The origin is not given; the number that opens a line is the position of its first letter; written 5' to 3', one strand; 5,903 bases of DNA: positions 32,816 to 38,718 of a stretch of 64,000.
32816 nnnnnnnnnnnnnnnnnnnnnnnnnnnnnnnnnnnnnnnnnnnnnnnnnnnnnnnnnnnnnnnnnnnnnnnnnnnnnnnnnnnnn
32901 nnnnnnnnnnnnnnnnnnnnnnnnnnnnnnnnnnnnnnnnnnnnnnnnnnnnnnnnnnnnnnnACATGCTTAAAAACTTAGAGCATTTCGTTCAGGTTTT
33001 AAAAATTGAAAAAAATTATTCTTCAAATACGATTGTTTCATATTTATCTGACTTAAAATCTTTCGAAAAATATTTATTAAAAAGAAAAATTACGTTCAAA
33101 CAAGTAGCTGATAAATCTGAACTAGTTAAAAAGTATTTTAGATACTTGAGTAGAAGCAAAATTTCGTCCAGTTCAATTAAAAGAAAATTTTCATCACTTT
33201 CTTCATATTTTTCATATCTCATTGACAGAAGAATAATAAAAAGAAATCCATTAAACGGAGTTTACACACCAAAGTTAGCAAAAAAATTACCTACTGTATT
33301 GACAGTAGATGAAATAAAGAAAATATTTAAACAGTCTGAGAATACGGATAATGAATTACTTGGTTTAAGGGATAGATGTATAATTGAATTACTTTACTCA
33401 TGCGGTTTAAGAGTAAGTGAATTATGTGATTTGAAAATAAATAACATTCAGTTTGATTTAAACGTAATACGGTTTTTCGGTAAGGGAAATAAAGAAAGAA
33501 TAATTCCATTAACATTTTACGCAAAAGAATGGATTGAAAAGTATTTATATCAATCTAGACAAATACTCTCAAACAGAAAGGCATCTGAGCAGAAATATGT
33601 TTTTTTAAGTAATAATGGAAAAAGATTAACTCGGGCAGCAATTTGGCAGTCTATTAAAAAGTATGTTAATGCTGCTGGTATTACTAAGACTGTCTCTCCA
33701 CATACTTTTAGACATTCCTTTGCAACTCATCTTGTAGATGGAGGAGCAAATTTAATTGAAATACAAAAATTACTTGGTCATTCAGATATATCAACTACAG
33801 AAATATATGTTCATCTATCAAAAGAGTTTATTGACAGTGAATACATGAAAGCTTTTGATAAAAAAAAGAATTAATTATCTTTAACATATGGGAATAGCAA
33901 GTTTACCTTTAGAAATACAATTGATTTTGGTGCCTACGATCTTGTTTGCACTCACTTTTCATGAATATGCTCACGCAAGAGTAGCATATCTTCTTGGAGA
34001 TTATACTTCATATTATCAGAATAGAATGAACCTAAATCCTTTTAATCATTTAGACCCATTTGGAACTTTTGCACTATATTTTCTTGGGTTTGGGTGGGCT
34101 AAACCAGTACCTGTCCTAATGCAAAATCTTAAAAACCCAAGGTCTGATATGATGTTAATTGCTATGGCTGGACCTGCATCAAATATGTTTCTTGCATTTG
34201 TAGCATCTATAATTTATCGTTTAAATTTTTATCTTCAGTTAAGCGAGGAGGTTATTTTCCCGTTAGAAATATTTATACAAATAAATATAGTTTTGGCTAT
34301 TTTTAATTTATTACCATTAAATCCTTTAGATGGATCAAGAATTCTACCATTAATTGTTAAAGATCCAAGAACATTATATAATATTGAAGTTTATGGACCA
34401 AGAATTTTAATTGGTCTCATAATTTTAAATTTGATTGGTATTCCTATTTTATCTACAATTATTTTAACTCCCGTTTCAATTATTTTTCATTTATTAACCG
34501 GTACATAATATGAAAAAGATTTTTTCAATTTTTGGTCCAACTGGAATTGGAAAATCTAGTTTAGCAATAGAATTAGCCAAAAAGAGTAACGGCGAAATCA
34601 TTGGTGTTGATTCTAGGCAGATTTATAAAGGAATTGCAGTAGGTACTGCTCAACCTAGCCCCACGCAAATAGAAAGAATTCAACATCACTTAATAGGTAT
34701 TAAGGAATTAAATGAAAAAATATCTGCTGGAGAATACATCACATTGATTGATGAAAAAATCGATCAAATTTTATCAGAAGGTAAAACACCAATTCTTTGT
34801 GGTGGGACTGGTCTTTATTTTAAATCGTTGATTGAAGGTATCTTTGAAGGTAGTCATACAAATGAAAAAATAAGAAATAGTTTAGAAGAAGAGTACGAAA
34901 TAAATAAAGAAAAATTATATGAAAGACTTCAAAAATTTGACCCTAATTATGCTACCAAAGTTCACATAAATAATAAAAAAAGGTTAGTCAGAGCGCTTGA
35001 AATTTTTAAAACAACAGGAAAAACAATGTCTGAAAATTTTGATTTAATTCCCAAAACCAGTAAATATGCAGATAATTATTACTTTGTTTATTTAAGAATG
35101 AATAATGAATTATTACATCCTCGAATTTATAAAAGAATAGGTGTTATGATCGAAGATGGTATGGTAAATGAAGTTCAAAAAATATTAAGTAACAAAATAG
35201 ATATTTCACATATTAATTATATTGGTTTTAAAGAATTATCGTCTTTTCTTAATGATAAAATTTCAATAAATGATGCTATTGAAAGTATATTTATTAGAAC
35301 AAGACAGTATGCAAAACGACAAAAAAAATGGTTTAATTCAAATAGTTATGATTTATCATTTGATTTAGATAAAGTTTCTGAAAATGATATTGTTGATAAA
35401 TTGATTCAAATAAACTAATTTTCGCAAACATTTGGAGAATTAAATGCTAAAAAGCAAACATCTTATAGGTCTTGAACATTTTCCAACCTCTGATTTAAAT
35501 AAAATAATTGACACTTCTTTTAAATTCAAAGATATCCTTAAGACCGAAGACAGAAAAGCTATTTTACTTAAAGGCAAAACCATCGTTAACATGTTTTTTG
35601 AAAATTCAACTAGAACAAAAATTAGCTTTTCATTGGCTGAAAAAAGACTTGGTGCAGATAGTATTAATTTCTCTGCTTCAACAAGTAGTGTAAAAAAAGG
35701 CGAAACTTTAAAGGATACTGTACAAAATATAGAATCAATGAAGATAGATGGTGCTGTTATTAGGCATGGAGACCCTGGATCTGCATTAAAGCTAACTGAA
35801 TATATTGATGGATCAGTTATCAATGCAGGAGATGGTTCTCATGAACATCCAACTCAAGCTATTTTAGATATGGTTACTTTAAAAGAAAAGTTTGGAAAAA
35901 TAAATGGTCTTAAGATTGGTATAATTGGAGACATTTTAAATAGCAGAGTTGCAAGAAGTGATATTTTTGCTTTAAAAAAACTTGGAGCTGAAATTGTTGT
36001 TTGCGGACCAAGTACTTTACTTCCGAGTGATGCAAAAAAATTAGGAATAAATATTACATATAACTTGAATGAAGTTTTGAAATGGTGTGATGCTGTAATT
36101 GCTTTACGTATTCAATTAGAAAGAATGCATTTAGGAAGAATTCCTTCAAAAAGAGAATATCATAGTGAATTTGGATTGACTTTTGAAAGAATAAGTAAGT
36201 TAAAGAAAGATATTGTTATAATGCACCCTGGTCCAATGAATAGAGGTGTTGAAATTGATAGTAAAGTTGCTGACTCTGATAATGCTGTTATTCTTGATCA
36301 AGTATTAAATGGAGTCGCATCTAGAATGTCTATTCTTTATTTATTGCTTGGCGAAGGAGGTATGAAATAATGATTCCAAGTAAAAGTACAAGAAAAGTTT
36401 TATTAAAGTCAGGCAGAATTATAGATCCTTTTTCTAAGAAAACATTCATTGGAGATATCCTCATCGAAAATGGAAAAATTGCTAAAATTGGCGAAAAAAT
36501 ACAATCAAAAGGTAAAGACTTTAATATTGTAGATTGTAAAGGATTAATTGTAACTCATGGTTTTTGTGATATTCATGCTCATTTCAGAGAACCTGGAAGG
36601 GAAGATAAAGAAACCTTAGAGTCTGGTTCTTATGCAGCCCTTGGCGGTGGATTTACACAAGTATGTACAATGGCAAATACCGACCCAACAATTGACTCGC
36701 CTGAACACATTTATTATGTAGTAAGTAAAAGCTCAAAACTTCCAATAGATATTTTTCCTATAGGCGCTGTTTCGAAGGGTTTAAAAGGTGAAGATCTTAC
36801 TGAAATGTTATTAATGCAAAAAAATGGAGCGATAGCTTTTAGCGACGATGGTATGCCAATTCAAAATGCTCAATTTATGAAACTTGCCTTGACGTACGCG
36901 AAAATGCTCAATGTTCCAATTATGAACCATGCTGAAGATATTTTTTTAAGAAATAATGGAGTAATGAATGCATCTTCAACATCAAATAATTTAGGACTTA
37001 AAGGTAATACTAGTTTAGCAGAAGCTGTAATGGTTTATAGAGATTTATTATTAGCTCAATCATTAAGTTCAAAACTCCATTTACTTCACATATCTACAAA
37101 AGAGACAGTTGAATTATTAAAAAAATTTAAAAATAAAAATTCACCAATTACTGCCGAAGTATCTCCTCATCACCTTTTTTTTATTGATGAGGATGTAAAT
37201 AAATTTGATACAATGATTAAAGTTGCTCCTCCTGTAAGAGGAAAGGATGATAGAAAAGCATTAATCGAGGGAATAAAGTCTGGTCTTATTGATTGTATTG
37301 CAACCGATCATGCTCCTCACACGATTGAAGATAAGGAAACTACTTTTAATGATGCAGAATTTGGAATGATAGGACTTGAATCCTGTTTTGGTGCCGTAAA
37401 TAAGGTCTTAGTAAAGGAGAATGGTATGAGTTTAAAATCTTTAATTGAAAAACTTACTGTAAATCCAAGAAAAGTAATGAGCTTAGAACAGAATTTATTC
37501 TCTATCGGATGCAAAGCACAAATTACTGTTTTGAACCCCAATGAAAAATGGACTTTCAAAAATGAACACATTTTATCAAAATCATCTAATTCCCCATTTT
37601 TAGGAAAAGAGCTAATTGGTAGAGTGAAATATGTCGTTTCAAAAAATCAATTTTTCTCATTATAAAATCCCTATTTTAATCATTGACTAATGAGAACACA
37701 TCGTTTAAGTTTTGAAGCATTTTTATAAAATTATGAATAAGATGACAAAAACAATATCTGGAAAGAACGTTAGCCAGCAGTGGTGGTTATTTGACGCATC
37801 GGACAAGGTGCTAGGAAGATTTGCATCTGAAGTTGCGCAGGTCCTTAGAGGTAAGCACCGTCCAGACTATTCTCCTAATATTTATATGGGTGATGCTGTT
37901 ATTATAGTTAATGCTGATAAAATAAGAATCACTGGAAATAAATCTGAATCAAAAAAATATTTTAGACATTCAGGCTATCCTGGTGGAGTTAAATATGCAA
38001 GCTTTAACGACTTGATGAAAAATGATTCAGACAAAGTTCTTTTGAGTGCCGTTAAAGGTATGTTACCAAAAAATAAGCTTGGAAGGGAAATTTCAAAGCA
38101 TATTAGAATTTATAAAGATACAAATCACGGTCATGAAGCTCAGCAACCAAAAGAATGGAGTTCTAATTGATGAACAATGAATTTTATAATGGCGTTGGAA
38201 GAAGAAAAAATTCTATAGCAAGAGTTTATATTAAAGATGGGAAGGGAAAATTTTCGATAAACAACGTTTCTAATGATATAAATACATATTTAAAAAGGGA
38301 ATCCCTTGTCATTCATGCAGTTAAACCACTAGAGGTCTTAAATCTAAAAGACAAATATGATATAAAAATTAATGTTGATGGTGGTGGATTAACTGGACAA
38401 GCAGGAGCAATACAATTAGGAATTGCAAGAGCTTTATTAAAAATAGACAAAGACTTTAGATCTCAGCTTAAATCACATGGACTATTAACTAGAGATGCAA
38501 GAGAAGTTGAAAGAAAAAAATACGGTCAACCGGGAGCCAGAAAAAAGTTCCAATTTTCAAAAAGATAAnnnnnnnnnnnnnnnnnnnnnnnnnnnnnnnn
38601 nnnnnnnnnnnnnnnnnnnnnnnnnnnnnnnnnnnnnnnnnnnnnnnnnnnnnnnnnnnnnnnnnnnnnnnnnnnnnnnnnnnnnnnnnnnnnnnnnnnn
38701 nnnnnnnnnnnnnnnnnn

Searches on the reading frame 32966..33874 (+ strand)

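Call 11: search_protein_families(library=pfam, proteins=[window:32966-33874:+])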
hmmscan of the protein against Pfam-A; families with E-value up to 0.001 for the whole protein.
window:32966-33874:+ (302 aa): 4 families
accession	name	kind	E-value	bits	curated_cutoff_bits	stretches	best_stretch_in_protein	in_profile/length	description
PF00589.27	Phage_integrase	-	2.2e-50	171.2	27.1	1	111-286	2-170/172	Phage integrase family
PF02899.23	Phage_int_SAM_1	-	1.2e-14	54.7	22.3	1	5-88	1-82/83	Phage integrase, N-terminal SAM-like domain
PF13102.12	Phage_int_SAM_5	-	1.2e-08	35.6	22.3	1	13-96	12-93/98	Phage integrase SAM-like domain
PF13495.12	Phage_int_SAM_4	-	1.2e-06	29.2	27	1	6-90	3-83/85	Phage integrase, N-terminal SAM-like domain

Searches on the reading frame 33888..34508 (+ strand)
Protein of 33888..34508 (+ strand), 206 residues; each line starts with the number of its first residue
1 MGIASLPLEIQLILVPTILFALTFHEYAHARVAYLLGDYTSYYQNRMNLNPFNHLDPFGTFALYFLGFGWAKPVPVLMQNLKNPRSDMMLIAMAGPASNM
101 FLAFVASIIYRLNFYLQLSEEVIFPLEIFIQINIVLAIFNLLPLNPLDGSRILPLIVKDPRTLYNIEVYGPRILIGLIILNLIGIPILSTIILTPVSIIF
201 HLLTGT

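Call 11: search_protein_families(library=pfam, proteins=[window:33888-34508:+])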
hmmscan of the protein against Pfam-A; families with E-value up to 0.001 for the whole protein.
window:33888-34508:+ (206 aa): 1 family
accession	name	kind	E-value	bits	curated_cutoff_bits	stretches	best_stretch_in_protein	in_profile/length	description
PF02163.28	Peptidase_M50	-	4.2e-12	46.3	27.2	2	121-158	158-195/221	Peptidase family M50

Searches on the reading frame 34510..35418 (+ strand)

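Call 11: search_protein_families(library=pfam, proteins=[window:34510-35418:+])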
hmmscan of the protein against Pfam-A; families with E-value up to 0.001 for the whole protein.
window:34510-35418:+ (302 aa): 2 families
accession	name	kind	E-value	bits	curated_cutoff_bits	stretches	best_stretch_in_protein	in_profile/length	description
PF01715.23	IPPT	-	2.3e-72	244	23.6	1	37-277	1-242/243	IPP transferase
PF01745.22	IPT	-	5.8e-11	42.7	20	1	3-113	2-112/233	Isopentenyl transferase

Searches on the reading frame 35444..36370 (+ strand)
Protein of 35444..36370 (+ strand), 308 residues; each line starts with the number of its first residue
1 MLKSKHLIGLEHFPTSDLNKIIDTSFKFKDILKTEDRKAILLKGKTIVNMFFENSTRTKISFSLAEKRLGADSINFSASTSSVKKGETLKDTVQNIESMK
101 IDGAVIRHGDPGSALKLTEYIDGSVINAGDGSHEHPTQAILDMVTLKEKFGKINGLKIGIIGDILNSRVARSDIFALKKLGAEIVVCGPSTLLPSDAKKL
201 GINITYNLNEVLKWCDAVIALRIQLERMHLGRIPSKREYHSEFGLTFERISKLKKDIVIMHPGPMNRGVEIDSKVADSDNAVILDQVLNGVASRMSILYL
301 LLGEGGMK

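Call 11: search_protein_families(library=pfam, proteins=[window:35444-36370:+])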
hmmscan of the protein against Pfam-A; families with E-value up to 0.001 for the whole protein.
window:35444-36370:+ (308 aa): 2 families
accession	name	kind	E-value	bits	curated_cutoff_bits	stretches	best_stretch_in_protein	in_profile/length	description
PF02729.26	OTCace_N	-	2.3e-42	145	29.9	1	5-148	1-148/148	Aspartate/ornithine carbamoyltransferase, carbamoyl-P binding domain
PF00185.30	OTCace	-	2.2e-24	86.7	29.4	1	155-301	2-157/157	Aspartate/ornithine carbamoyltransferase, Asp/Orn binding domain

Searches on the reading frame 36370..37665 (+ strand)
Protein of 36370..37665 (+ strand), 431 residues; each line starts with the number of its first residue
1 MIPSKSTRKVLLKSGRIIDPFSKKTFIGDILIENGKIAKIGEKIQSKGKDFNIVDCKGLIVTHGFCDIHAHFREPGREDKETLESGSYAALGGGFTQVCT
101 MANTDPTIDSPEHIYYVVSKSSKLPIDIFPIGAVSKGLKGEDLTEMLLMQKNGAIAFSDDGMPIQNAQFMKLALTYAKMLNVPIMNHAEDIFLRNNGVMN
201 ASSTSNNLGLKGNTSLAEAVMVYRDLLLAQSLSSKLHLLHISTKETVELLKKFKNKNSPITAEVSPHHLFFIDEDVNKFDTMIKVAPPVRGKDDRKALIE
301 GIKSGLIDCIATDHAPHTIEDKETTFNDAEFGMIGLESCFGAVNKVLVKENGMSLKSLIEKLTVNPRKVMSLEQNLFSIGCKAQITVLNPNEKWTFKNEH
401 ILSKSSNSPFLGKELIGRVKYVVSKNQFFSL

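Call 11: search_protein_families(library=pfam, proteins=[window:36370-37665:+])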
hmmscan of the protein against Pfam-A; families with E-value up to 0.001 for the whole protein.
window:36370-37665:+ (431 aa): 3 families
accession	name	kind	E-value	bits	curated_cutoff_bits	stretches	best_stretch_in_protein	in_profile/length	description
PF01979.26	Amidohydro_1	-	1.3e-15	57.9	25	1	60-395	1-327/345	Amidohydrolase family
PF12890.13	DHOase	-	2.3e-08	34.7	21.2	1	63-245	6-141/142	Dihydro-orotase-like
PF07969.17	Amidohydro_3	-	1e-05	25.7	29.7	0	53-75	2-24/472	Amidohydrolase family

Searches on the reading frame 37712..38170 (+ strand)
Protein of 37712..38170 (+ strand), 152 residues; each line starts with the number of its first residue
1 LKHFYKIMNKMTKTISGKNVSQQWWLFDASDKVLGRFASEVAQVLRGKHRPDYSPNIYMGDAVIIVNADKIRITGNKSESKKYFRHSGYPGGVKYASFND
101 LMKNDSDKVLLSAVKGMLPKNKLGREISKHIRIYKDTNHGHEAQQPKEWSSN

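Call 11: search_protein_families(library=pfam, proteins=[window:37712-38170:+])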
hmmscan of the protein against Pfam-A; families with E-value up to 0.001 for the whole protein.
window:37712-38170:+ (152 aa): 1 family
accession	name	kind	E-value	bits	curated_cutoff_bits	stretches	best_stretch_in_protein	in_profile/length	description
PF00572.24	Ribosomal_L13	-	7.1e-44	149.2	23.8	1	22-139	1-118/119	Ribosomal protein L13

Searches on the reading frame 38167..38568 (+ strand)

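Call 11: search_protein_families(library=pfam, proteins=[window:38167-38568:+])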
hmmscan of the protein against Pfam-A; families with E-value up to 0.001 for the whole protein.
window:38167-38568:+ (133 aa): 1 family
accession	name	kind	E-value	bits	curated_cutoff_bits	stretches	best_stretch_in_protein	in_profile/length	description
PF00380.25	Ribosomal_S9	-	3.1e-46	157.2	22.5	1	11-133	1-121/121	Ribosomal protein S9/S16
